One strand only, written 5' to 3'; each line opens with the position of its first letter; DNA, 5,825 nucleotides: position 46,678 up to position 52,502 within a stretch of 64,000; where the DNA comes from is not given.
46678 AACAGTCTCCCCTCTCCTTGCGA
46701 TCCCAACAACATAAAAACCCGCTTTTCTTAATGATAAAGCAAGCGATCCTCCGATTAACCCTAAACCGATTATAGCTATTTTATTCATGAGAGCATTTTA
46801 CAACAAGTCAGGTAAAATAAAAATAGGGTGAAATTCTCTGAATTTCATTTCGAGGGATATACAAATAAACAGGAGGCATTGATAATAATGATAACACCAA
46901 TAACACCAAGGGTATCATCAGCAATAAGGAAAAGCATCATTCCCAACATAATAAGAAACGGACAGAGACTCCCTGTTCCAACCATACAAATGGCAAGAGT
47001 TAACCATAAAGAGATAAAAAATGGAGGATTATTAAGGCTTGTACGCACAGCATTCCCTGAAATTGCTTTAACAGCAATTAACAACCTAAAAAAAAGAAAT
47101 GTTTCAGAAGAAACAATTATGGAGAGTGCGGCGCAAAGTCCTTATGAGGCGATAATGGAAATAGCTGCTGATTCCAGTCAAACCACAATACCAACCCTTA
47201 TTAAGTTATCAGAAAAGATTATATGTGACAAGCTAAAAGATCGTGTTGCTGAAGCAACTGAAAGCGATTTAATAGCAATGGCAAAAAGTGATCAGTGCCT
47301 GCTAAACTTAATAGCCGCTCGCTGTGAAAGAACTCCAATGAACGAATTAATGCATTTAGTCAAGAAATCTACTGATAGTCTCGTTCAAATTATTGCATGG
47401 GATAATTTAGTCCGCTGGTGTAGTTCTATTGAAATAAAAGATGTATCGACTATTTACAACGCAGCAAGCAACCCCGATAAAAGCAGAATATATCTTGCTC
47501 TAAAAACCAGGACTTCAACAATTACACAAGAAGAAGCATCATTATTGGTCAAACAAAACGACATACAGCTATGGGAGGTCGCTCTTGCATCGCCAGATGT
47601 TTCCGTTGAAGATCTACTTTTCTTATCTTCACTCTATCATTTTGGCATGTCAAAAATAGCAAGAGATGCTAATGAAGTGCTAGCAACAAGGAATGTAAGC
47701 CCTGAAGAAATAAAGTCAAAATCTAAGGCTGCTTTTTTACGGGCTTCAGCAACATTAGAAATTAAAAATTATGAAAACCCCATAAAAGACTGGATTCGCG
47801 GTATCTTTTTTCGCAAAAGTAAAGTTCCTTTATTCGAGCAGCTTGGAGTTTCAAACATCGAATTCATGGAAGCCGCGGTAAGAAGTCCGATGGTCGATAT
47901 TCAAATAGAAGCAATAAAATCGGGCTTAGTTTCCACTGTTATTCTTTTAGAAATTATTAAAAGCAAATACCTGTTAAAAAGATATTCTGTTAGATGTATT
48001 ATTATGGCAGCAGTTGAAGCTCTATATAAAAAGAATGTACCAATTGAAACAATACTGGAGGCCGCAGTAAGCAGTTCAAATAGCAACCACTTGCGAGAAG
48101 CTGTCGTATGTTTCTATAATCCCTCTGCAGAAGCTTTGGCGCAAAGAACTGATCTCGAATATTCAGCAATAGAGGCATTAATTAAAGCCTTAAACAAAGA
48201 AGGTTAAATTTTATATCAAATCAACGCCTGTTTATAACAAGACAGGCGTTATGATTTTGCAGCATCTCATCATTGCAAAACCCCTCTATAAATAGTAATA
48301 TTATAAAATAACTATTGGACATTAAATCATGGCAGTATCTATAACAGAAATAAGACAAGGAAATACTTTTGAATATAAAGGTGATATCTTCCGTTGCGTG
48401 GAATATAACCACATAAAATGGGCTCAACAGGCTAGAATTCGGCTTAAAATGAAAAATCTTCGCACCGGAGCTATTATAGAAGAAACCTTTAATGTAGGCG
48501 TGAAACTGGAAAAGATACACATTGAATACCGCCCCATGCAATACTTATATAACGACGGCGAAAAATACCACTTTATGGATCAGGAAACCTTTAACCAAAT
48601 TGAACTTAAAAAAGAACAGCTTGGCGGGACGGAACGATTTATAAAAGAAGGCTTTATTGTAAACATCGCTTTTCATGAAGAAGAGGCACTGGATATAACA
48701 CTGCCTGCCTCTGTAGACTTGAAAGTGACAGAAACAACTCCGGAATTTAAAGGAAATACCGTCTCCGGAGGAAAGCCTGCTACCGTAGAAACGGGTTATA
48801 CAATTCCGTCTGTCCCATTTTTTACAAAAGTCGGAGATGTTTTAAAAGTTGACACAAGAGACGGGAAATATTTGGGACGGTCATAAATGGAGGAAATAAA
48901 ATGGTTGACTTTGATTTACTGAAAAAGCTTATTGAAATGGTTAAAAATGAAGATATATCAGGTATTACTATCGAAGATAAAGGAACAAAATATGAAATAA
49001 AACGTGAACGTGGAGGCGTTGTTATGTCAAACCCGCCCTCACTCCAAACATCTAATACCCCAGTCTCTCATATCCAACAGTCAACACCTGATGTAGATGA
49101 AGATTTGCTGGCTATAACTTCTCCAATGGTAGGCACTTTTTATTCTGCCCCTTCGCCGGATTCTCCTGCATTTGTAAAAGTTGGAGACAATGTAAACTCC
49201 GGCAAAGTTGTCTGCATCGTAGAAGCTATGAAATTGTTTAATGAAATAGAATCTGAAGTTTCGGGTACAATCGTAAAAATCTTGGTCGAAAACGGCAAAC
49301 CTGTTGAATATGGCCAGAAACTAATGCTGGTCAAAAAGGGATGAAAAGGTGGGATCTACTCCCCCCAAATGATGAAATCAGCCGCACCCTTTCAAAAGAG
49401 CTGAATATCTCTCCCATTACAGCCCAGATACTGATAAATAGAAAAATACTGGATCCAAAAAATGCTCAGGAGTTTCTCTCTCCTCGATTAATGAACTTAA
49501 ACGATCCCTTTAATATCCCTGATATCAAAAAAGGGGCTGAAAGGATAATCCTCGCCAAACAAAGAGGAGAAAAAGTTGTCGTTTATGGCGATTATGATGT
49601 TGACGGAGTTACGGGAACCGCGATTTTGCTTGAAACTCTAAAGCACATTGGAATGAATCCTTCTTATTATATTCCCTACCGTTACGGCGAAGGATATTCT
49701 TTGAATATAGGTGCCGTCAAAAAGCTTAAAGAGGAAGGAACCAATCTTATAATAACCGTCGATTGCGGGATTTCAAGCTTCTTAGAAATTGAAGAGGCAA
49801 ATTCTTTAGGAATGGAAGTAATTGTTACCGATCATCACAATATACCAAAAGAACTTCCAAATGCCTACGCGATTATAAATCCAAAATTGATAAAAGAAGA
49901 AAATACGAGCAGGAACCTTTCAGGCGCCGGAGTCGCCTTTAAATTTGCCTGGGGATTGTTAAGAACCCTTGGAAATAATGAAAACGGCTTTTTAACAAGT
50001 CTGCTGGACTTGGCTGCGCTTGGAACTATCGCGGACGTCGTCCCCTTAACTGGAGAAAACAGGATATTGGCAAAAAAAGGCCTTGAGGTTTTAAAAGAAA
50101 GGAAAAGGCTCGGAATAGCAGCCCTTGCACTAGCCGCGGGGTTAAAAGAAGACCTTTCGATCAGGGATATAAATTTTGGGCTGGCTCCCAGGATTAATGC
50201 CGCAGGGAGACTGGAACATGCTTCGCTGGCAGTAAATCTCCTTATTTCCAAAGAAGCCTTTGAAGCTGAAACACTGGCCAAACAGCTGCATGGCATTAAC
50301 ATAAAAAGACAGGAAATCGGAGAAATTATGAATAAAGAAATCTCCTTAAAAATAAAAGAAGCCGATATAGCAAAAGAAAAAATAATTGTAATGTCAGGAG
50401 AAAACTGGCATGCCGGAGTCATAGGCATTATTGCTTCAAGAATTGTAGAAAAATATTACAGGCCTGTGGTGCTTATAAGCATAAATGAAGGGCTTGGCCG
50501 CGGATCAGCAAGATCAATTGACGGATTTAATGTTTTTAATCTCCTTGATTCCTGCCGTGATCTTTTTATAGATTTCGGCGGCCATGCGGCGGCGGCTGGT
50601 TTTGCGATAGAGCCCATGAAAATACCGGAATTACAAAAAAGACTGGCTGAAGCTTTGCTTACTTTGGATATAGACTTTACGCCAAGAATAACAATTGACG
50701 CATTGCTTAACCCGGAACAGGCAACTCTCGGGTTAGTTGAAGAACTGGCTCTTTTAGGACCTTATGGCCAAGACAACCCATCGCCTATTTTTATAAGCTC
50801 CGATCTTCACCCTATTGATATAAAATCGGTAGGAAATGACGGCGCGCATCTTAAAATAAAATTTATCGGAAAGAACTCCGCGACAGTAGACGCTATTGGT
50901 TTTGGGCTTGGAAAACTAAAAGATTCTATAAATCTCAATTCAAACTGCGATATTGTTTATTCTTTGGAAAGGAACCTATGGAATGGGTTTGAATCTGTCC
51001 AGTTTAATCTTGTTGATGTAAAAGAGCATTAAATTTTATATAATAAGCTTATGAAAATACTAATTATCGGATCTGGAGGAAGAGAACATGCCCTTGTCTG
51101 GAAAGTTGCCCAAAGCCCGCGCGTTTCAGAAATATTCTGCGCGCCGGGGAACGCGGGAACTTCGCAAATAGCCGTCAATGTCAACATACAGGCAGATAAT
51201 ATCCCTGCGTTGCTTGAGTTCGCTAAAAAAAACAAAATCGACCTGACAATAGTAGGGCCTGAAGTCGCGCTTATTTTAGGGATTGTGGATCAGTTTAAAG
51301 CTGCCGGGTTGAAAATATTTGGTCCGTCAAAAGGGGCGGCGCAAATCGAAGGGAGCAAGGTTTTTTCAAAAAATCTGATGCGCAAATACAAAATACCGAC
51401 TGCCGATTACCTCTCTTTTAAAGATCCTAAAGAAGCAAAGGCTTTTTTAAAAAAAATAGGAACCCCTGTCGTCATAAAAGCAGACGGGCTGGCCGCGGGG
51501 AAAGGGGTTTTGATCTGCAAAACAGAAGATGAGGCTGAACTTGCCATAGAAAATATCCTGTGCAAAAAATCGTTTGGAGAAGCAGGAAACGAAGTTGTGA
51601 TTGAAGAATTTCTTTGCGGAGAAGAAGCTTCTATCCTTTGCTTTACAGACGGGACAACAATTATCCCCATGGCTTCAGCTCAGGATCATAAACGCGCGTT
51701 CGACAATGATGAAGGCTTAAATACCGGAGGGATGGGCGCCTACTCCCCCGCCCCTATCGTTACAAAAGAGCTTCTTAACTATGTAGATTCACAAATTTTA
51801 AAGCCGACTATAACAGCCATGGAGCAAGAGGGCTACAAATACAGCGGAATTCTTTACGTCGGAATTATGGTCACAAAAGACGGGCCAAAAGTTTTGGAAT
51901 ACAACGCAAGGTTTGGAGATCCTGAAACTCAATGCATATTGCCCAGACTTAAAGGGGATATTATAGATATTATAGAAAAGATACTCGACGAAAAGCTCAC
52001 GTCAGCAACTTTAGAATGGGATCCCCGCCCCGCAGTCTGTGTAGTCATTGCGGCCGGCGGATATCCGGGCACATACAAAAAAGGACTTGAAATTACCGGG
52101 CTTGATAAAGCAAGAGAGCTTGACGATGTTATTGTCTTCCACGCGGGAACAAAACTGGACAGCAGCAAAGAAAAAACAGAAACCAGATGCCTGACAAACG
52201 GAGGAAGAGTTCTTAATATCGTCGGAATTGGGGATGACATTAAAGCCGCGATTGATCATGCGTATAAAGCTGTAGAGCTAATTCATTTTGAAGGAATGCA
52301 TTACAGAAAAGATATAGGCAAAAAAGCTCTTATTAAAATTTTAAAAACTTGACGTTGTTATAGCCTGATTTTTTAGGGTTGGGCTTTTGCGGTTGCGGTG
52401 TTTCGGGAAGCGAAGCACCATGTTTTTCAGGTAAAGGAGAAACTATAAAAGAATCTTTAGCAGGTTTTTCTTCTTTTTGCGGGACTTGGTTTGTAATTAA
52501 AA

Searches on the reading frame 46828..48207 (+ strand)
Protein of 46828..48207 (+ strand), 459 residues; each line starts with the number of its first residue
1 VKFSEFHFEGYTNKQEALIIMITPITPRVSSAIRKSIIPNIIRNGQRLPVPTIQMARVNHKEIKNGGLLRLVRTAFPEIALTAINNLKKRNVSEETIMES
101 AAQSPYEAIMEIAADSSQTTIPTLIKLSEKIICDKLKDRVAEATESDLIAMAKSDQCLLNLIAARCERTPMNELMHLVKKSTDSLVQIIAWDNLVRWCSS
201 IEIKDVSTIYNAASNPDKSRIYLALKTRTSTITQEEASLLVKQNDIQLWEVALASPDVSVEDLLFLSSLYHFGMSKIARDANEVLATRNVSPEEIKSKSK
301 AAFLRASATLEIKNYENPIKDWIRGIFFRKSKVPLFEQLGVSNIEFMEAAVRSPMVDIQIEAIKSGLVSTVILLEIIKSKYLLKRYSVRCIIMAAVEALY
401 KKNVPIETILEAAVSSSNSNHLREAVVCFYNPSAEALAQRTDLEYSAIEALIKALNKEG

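Call 5: search_protein_families(library=pfam, proteins=[window:46828-48207:+])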
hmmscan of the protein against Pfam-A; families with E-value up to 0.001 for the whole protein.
window:46828-48207:+ (459 aa): 0 families

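Call 42: search_protein_families(library=pfam, proteins=[window:46888-48207:+], max_evalue=0.001)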
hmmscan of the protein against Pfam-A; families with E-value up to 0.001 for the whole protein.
window:46888-48207:+ (439 aa): 0 families

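Call 89: search_protein_families(library=pfam, proteins=[window:46888-48207:+], max_evalue=1)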
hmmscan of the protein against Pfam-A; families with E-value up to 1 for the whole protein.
window:46888-48207:+ (439 aa): 1 family
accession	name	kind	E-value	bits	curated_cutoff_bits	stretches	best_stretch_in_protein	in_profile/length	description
PF08543.17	Phos_pyr_kin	-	0.057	13.2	27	1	324-376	45-94/246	Phosphomethylpyrimidine kinase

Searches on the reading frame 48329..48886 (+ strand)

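Call 38: search_protein_families(library=pfam, proteins=[window:48329-48886:+], max_evalue=0.001)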
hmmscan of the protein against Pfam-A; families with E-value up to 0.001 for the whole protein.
window:48329-48886:+ (185 aa): 3 families
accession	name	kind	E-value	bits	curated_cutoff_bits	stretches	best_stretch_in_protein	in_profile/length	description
PF01132.26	EFP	-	5.9e-23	81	27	1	68-120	1-53/54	Elongation factor P (EF-P) OB domain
PF09285.17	Elong-fact-P_C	-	3.7e-19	68.6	25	1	129-184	1-56/56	Elongation factor P, C-terminal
PF08207.18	EFP_N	-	1.5e-16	60.6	23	1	5-60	2-58/58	Elongation factor P (EF-P) KOW-like domain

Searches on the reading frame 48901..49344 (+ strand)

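Call 38: search_protein_families(library=pfam, proteins=[window:48901-49344:+], max_evalue=0.001)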
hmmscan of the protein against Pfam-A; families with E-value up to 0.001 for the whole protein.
window:48901-49344:+ (147 aa): 2 families
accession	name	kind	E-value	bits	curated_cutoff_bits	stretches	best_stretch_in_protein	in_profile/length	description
PF00364.28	Biotin_lipoyl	-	5.1e-23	81.1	22.1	1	72-142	3-71/73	Biotin-requiring enzyme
PF13533.13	Biotin_lipoyl_2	-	0.00027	21.2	29.8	1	116-142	3-29/32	Biotin-lipoyl like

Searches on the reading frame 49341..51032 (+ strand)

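Call 38: search_protein_families(library=pfam, proteins=[window:49341-51032:+], max_evalue=0.001)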
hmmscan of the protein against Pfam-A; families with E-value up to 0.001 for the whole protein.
window:49341-51032:+ (563 aa): 3 families
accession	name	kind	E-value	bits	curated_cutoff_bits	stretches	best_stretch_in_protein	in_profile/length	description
PF17768.7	RecJ_OB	-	1.6e-27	96.1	27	1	452-559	1-107/107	RecJ OB domain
PF01368.27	DHH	-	1.1e-26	94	28.1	1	78-229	1-125/125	DHH family, N-terminal domain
PF02272.25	DHHA1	-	1.2e-15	58.3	25.9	1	347-439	3-100/102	DHHA1 domain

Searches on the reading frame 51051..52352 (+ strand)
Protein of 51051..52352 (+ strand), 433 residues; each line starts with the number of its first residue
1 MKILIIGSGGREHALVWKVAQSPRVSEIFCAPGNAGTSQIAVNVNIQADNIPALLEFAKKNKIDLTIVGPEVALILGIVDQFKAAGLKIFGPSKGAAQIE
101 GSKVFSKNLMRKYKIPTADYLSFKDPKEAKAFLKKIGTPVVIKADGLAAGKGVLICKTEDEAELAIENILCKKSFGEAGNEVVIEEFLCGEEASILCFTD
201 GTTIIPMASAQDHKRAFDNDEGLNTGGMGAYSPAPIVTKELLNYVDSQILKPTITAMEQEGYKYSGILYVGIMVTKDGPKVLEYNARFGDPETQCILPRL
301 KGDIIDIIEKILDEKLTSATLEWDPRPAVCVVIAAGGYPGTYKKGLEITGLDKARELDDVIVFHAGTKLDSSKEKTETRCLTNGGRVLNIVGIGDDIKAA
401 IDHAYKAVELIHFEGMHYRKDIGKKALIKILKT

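Call 38: search_protein_families(library=pfam, proteins=[window:51051-52352:+], max_evalue=0.001)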
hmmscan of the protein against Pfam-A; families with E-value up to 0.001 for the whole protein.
window:51051-52352:+ (433 aa): 9 families
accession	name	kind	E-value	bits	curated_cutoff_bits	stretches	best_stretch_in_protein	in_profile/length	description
PF01071.24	GARS_A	-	7.4e-85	284.1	27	1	101-293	1-194/194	Phosphoribosylglycinamide synthetase, ATP-grasp (A) domain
PF02844.21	GARS_N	-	3.8e-41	140.3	29.5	1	1-100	1-100/100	Phosphoribosylglycinamide synthetase, N domain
PF02843.22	GARS_C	-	3e-33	114.5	34.8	1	328-425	1-92/92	Phosphoribosylglycinamide synthetase, C domain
PF02222.28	ATP-grasp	-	3.4e-08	33.8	27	1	109-188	2-76/179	ATP-grasp domain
PF02786.22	CPSase_L_D2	-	1.6e-06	28.2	19.8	1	103-190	2-91/211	Carbamoyl-phosphate synthase L chain, ATP binding domain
PF08443.16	RimK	-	2.3e-06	27.8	21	1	103-171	4-72/188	RimK-like ATP-grasp domain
PF02655.19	ATP-grasp_3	-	5.3e-06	27.1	23.2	1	108-289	10-158/160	ATP-grasp domain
PF08442.15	ATP-grasp_2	-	2.3e-05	24.5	29.5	1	106-183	7-96/202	ATP-grasp domain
PF13549.11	ATP-grasp_5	-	0.00013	21.9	27.6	1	106-145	15-54/221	ATP-grasp domain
